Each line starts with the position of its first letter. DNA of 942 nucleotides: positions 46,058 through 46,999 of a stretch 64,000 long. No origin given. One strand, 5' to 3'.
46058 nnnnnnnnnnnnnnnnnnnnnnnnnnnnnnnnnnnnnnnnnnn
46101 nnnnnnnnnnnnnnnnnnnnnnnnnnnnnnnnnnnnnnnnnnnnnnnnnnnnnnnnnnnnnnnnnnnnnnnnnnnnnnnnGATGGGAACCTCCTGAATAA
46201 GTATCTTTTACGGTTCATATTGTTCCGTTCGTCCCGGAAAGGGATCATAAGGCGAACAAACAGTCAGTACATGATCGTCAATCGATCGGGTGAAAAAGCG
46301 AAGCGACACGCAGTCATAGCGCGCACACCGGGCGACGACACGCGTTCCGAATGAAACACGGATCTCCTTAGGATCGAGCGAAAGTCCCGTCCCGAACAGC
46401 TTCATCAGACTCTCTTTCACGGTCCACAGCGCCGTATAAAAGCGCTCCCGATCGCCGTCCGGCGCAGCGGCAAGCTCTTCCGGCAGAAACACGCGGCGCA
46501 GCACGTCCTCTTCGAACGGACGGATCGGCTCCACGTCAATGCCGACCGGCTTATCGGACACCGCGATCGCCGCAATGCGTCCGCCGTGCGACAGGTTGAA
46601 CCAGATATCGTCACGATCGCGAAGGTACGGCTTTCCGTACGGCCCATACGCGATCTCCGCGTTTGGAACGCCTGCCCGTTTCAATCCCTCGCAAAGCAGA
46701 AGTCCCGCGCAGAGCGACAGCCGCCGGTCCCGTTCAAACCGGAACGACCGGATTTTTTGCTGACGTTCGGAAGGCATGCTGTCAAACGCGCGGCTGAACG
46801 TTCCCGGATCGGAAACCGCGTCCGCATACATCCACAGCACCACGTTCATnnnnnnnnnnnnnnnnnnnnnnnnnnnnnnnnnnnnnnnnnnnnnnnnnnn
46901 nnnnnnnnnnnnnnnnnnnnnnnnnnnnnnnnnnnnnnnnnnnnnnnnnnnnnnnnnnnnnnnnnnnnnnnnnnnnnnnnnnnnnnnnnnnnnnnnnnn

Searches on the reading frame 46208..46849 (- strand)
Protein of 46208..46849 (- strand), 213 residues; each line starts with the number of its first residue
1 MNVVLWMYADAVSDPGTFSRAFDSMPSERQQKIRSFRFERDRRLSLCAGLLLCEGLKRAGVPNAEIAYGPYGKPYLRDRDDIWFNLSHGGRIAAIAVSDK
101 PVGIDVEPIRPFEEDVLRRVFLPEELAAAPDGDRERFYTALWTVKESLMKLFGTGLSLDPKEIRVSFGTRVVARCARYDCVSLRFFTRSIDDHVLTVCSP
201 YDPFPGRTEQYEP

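Call 4: search_protein_families(library=pfam, proteins=[window:46208-46849:-], max_evalue=0.01)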
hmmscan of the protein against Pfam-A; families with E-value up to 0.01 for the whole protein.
window:46208-46849:- (213 aa): 2 families
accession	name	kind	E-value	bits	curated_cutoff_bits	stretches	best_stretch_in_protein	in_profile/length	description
PF01648.25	ACPS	-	3.1e-16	59.8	25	1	101-198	1-111/111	4'-phosphopantetheinyl transferase superfamily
PF22624.1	AASDHPPT_N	-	3.3e-09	37.3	27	1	17-97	9-97/100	4'-phosphopantetheinyl transferase, N-terminal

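Call 5: search_protein_families(library=ncbifam, proteins=[window:46208-46849:-], max_evalue=0.1)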
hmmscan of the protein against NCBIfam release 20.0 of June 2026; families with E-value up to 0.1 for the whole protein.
window:46208-46849:- (213 aa): 11 families
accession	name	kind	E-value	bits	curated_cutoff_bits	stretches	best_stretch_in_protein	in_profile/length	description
NF047349.1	4PPT_AusB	equivalog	1.5e-15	57.2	225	1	32-198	28-187/205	aureusimine biosynthesis 4'-phosphopantetheinyl transferase AusB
NF007676.0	PRK10351.1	equivalog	2e-13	50.4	174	1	42-153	30-144/195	4'-phosphopantetheinyl transferase AcpT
NF042922.1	4PPT_HetI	equivalog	1.3e-12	47.6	370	1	64-171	82-197/235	4'-phosphopantetheinyl transferase HetI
TIGR00556.1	pantethn_trn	domain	2.1e-10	40.8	45.35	1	99-158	2-70/128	phosphopantetheine--protein transferase domain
NF000832.0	PRK00070.3-2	equivalog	0.0073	16.6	107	1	102-166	5-70/116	holo-ACP synthase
NF011254.0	PRK14660.1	equivalog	0.012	15.6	195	1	109-157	19-68/125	holo-[acyl-carrier-protein] synthase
NF042923.1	4PPT_Npt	exception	0.012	14.9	370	1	39-126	37-126/223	4'-phosphopantetheinyl transferase Npt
NF011251.0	PRK14657.1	equivalog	0.02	14.9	165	1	112-157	22-66/123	holo-[acyl-carrier-protein] synthase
NF050105.1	4PPT_PptT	exception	0.024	14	365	1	53-129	54-132/220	4'-phosphopantetheinyl transferase PptT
NF000831.0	PRK00070.3-1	equivalog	0.092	12.6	124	0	114-154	18-66/130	holo-ACP synthase AcpS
TIGR00516.1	acpS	equivalog_domain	0.098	12.9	59.8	0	112-157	22-68/125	holo-ACP synthase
